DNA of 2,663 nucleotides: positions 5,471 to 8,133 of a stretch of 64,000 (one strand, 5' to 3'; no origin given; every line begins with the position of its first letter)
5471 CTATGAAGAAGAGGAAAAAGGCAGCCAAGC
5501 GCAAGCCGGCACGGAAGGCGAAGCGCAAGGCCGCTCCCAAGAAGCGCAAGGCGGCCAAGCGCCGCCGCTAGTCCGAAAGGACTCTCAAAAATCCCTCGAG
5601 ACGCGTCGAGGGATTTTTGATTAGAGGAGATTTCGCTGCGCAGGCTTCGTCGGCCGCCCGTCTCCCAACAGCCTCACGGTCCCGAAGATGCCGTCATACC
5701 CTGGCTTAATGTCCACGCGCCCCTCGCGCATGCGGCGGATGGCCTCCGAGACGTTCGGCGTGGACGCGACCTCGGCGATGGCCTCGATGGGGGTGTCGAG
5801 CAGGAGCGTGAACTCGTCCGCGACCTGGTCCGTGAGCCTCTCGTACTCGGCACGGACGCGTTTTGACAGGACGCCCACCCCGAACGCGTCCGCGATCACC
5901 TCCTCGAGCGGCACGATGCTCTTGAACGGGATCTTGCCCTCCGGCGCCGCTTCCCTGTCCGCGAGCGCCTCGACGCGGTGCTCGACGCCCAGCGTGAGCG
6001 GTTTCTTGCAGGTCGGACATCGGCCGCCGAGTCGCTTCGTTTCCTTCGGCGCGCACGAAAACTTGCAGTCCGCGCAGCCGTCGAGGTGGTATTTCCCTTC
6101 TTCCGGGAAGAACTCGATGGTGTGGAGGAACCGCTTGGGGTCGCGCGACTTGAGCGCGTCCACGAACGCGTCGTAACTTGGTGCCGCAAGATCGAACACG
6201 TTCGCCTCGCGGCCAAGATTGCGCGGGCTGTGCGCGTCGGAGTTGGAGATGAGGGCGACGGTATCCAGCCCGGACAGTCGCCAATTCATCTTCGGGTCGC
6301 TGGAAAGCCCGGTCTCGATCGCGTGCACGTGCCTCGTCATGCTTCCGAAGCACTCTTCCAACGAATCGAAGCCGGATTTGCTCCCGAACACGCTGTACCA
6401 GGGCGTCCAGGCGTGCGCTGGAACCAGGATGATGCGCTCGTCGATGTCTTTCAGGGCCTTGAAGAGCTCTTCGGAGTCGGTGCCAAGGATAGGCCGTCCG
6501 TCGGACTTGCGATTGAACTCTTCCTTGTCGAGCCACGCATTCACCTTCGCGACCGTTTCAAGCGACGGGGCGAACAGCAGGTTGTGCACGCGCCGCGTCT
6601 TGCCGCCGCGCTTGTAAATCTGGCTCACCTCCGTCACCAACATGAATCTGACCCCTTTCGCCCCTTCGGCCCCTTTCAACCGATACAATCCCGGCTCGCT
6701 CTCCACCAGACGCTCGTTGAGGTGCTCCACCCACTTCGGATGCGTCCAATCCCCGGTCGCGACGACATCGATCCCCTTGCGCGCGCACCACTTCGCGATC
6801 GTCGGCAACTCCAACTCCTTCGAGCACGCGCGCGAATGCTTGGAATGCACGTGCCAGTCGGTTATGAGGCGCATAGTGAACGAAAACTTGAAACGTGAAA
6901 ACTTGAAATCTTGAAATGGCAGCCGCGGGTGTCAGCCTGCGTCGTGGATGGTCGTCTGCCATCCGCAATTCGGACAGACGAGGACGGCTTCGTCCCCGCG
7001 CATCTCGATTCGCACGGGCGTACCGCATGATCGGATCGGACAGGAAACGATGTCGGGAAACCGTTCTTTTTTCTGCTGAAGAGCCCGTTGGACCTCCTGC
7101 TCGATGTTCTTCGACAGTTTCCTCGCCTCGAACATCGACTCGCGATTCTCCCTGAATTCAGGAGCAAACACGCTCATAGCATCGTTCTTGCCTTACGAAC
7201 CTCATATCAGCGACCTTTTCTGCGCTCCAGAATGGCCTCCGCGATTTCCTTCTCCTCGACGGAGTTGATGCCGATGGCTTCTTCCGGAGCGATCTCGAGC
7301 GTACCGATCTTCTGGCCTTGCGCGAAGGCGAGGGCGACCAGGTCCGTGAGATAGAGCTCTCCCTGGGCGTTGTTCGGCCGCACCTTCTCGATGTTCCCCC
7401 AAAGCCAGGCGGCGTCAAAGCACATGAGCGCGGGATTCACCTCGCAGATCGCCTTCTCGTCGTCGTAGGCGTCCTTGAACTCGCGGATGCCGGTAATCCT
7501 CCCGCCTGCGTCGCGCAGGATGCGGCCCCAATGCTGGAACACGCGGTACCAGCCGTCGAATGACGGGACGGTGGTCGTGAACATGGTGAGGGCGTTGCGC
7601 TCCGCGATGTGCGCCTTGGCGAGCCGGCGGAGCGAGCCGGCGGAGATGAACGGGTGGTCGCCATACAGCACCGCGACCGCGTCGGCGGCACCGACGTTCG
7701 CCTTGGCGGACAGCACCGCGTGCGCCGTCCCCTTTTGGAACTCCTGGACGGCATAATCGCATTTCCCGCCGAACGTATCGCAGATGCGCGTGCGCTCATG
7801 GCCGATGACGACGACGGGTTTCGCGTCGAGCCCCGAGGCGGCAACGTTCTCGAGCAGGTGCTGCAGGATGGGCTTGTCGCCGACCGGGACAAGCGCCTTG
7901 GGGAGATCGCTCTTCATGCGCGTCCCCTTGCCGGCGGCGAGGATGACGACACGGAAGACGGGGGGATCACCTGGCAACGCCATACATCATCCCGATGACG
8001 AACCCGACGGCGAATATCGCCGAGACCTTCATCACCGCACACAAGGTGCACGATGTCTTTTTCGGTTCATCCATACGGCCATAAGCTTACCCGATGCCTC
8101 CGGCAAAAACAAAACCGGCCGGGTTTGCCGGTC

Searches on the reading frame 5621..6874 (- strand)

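Call 106: search_protein_families(library=pfam, proteins=[window:5621-6874:-], max_evalue=0.001)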
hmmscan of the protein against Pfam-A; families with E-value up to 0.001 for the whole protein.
window:5621-6874:- (417 aa): 1 family
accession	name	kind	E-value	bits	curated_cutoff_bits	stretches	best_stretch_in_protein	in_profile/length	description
PF13263.12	PHP_C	-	6.5e-06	26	21.3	1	209-244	19-54/56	PHP-associated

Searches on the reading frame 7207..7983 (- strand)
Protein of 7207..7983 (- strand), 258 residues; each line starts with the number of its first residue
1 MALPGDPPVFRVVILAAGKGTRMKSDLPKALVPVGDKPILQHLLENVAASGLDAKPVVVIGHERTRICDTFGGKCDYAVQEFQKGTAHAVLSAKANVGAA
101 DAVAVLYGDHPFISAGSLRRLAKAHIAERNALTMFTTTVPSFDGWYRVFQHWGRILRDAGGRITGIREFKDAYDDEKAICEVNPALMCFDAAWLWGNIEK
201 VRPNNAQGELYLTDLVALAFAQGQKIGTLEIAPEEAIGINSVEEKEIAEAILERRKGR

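Call 106: search_protein_families(library=pfam, proteins=[window:7207-7983:-], max_evalue=0.001)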
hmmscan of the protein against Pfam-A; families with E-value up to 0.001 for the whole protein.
window:7207-7983:- (258 aa): 4 families
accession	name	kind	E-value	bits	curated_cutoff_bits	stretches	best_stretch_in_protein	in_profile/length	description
PF12804.13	NTP_transf_3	-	1.4e-22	81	27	1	12-136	1-122/160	MobA-like NTP transferase domain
PF00483.29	NTP_transferase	-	7.5e-15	55.6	21.2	1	12-140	2-139/245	Nucleotidyl transferase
PF01128.25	IspD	-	5.6e-08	33.3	27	1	12-123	3-115/221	2-C-methyl-D-erythritol 4-phosphate cytidylyltransferase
PF02348.25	CTP_transf_3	-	1.8e-06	28.4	22.6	1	29-131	16-120/217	Cytidylyltransferase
